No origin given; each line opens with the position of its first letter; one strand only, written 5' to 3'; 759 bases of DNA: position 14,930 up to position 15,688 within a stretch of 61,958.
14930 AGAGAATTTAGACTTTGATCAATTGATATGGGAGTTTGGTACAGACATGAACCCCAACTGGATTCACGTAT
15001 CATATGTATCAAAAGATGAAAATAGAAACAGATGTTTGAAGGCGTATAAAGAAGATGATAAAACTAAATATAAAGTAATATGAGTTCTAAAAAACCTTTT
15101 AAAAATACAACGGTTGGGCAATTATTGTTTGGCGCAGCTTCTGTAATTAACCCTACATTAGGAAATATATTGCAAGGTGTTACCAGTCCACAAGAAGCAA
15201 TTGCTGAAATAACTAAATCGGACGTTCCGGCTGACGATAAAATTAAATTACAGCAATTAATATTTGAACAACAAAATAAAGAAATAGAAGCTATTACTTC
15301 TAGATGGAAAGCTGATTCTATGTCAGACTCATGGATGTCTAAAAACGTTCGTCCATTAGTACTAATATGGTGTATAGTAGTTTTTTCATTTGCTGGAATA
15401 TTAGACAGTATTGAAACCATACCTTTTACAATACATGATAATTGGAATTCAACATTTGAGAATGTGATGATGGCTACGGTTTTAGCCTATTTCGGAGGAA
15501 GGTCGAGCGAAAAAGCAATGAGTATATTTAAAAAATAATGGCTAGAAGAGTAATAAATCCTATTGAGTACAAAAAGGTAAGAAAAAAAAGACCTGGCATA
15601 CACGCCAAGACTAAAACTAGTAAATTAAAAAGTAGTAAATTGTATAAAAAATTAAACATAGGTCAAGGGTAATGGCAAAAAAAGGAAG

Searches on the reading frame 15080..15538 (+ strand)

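Call 54: search_protein_families(library=phrogs, proteins=[window:15080-15538:+], max_evalue=0.001)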
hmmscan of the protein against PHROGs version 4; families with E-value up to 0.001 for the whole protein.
window:15080-15538:+ (152 aa): 1 family
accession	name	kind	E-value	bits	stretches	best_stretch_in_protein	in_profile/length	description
phrog_3427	-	lysis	1.1e-17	65.4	1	28-150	9-139/141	holin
